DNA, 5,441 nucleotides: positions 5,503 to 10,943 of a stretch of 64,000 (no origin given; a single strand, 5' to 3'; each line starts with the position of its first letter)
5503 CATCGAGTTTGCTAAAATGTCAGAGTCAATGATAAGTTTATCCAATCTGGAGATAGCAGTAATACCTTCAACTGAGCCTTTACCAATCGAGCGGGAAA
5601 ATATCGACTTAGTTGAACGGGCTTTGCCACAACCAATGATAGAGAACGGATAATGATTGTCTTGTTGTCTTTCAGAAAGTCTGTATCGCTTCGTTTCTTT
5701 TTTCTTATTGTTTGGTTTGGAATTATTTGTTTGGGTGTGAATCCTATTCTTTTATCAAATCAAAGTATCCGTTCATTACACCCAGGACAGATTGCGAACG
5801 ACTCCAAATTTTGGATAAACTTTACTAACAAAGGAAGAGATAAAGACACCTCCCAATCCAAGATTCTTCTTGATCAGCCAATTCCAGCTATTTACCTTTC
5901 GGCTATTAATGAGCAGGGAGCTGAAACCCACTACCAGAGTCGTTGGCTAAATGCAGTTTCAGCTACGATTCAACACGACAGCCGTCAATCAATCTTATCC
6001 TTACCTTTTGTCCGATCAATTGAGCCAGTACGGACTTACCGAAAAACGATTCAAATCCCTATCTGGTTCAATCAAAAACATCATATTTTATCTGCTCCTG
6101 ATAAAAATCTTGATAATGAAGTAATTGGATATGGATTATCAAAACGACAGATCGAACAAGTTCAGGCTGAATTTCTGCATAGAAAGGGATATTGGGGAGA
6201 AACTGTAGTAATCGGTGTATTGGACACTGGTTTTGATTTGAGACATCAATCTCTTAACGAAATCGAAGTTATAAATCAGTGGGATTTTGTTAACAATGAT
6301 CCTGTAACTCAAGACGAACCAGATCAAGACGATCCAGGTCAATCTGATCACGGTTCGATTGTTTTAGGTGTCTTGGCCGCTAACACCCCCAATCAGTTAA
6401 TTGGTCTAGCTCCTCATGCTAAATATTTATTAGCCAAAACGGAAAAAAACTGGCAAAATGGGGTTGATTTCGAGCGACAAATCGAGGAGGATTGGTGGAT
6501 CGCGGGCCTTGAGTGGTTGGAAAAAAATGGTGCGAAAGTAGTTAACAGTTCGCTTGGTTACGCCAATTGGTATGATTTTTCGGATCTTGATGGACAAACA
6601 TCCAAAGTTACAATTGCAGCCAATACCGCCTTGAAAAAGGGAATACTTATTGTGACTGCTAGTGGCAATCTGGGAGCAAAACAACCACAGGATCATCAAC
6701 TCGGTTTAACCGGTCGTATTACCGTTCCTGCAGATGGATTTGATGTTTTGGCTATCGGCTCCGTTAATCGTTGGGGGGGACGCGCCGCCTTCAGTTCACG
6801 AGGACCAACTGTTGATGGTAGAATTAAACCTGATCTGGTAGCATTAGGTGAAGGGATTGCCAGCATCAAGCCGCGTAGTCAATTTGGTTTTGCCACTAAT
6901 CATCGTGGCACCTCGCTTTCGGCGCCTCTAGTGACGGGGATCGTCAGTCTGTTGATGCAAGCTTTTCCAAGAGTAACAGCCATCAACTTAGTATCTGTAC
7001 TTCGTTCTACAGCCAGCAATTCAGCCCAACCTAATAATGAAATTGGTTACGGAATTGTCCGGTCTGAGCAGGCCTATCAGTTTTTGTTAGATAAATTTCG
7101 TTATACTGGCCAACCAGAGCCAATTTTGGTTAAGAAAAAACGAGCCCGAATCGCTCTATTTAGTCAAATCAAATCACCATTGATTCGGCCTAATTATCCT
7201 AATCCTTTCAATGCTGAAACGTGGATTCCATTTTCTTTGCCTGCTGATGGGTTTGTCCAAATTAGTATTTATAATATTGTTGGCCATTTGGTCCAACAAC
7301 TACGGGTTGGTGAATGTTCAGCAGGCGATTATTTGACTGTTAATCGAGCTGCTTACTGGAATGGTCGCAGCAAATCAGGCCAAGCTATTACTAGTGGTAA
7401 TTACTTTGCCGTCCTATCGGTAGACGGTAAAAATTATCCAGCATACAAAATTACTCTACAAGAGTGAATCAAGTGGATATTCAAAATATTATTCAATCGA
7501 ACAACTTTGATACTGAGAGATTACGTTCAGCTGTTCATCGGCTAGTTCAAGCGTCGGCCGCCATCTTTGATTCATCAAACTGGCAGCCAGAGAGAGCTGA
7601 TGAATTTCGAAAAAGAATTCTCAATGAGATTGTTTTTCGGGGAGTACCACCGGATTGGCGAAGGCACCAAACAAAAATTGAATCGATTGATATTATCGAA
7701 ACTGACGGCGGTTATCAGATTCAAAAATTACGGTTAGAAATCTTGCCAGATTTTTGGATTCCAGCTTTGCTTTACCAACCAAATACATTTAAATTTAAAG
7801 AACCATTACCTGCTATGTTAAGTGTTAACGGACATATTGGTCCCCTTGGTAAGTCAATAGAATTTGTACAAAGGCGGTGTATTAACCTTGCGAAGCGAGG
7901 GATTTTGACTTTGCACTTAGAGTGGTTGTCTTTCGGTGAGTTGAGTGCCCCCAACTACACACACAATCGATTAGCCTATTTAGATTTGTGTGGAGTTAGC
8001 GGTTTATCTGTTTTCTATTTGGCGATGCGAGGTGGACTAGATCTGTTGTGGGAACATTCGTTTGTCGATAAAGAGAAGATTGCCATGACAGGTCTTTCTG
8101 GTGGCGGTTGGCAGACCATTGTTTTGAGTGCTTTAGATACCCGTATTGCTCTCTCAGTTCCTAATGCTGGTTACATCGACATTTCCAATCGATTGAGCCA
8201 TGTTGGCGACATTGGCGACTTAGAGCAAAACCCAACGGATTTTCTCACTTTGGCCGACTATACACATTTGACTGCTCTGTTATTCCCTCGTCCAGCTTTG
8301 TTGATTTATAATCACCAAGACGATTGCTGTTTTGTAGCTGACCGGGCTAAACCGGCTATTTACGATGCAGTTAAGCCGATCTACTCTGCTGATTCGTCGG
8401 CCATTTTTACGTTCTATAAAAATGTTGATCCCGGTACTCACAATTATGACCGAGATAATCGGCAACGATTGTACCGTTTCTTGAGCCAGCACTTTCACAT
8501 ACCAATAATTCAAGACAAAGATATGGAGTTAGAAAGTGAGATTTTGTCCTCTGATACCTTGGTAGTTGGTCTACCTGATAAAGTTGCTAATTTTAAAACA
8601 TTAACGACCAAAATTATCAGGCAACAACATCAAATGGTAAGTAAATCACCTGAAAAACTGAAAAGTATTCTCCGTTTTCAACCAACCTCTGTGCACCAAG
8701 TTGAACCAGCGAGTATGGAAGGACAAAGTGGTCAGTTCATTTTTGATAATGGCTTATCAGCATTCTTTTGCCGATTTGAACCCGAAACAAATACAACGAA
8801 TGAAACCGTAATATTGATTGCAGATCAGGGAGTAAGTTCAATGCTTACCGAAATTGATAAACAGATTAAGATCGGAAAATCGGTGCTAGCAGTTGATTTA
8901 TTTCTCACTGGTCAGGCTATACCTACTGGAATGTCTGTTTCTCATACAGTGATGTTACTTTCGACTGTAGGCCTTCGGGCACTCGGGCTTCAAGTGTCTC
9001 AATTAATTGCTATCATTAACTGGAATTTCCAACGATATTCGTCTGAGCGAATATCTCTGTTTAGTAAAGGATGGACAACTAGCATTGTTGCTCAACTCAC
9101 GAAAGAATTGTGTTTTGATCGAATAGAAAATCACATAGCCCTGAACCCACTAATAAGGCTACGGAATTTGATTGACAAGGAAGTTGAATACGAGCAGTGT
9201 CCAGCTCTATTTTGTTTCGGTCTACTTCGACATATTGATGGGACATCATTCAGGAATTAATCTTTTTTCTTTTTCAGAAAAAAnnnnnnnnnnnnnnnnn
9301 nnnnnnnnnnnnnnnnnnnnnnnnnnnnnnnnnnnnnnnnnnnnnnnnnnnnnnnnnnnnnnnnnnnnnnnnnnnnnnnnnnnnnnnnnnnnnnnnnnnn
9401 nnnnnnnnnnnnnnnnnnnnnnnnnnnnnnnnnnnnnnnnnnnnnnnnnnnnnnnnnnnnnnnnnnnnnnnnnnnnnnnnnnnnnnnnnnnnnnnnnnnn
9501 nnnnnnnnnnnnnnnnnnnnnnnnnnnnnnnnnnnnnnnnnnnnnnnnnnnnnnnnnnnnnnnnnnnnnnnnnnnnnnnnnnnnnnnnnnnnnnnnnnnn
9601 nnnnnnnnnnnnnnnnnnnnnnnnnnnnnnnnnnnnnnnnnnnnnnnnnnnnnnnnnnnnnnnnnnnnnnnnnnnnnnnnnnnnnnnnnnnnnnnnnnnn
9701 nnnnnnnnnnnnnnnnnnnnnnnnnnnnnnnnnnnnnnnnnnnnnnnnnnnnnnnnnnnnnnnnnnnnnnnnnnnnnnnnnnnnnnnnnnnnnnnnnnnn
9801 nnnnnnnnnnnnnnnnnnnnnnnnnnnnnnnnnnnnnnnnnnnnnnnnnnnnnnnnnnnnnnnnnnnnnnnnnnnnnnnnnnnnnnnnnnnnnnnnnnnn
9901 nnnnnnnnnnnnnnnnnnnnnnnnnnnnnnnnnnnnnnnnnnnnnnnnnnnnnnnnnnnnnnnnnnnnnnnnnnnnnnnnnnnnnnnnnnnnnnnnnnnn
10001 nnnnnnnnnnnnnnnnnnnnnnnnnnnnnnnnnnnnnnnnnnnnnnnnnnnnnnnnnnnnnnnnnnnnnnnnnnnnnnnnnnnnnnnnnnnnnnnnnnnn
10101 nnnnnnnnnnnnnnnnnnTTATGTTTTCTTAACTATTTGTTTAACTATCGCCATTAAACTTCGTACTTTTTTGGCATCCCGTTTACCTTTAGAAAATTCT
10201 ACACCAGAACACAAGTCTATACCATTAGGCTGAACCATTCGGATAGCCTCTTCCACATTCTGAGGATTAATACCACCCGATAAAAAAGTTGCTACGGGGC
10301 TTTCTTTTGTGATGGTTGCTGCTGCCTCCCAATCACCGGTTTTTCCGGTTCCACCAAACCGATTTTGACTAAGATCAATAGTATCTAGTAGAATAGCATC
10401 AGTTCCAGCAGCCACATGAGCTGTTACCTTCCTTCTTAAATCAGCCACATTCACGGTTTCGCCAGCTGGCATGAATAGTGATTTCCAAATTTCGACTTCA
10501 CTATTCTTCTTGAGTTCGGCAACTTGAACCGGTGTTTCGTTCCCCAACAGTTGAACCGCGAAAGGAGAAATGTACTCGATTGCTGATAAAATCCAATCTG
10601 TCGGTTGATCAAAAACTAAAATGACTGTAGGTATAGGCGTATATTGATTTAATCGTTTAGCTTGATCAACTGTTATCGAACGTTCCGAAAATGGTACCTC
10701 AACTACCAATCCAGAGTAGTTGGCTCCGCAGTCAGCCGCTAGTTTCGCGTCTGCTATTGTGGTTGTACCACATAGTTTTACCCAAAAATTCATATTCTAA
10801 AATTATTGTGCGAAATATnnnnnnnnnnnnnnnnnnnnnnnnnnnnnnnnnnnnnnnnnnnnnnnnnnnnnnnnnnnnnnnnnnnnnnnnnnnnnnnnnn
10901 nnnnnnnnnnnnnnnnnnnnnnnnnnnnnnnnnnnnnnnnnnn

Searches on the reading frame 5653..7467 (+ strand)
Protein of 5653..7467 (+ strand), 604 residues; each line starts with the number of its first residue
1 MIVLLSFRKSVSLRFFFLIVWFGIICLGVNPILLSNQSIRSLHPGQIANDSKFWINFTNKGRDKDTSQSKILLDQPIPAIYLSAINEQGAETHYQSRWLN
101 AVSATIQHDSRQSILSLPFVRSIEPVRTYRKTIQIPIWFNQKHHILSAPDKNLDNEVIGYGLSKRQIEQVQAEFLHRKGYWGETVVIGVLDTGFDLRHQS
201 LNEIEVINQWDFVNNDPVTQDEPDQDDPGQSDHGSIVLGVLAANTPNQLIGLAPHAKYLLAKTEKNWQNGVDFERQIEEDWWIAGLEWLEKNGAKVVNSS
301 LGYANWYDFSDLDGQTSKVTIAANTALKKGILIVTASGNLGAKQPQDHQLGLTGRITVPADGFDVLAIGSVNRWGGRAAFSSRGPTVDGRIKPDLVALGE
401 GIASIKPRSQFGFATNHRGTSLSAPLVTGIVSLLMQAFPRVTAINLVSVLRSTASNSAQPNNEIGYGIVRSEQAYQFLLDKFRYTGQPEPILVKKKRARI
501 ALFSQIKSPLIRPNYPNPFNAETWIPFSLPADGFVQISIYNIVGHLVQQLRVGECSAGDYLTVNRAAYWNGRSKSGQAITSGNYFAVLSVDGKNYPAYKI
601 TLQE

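Call 28: search_protein_families(library=ncbifam, proteins=[window:5653-7467:+], max_evalue=0.00001)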
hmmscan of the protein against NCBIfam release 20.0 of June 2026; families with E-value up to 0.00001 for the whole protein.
window:5653-7467:+ (604 aa): 7 families
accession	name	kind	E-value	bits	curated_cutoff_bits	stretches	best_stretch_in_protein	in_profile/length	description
TIGR03921.1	T7SS_mycosin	equivalog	1e-38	133.4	278.75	1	181-475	11-285/353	type VII secretion-associated serine protease mycosin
NF040809.1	germ_prot_CspBA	exception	2.6e-11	41.9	1250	1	356-468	396-515/1099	bifunctional germination protease/germinant receptor pseudoprotease CspBA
NF051851.1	AtpSerPepEprS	equivalog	1.3e-08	33.4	1700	0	412-474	296-362/988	autotransporter serine peptidase EprS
NF033595.1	denti_PrtP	equivalog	3.2e-08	32.6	300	1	324-473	360-500/606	dentilisin complex serine proteinase subunit PrtP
TIGR03895.1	protease_PatA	subfamily_domain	1.7e-07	30.4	421.05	1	287-441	51-183/606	PatA/PatG family cyanobactin maturation protease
NF049966.1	QH_SP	equivalog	5.5e-07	29.2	165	0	283-341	77-126/219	subtilisin-like serine protease QhpE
NF040553.1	SGO_0316_fam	subfamily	2.7e-06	25.3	1400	0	379-462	655-739/1486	SGO_0316/SGO_0317 family LPXTG-anchored serine peptidase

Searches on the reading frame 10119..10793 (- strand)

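Call 28: search_protein_families(library=ncbifam, proteins=[window:10119-10793:-], max_evalue=0.00001)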
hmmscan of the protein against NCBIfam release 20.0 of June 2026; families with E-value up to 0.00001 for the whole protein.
window:10119-10793:- (224 aa): 13 families
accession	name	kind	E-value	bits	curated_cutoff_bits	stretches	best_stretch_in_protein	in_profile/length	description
NF002298.0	PRK01222.1-4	equivalog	2.5e-40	138.4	215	1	3-221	3-206/209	phosphoribosylanthranilate isomerase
NF006945.0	PRK09427.1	equivalog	1.1e-34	119.8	380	1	6-219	263-460/461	bifunctional indole-3-glycerol-phosphate synthase TrpC/phosphoribosylanthranilate isomerase TrpF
NF002295.0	PRK01222.1-1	equivalog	1.9e-34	119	216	1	2-220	2-213/219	phosphoribosylanthranilate isomerase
NF002299.0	PRK01222.1-6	equivalog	1.4e-28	99.8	231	1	5-219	20-227/231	phosphoribosylanthranilate isomerase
NF002301.0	PRK01222.2-1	equivalog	1.3e-26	93.5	232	1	4-221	4-213/217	phosphoribosylanthranilate isomerase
NF002304.0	PRK01222.2-4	equivalog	1.6e-26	93.1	181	1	4-220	2-206/208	phosphoribosylanthranilate isomerase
NF002297.0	PRK01222.1-3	equivalog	6.5e-23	81.3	259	1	5-219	3-201/204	phosphoribosylanthranilate isomerase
NF002300.0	PRK01222.1-7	equivalog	5.8e-22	78.3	212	1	5-219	4-193/195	phosphoribosylanthranilate isomerase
NF002303.0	PRK01222.2-3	equivalog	5.7e-20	71.7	224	1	5-222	3-205/208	phosphoribosylanthranilate isomerase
NF002296.0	PRK01222.1-2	equivalog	2.1e-19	70.2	270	1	5-218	10-213/221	phosphoribosylanthranilate isomerase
NF010563.0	PRK13958.1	equivalog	1.3e-18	67.3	234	1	5-218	3-204/210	phosphoribosylanthranilate isomerase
NF002302.0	PRK01222.2-2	equivalog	2.1e-18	67.3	172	1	5-218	3-187/193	phosphoribosylanthranilate isomerase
NF010376.0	PRK13803.1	equivalog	1e-10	41.1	819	1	5-219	7-207/600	bifunctional phosphoribosylanthranilate isomerase/tryptophan synthase subunit beta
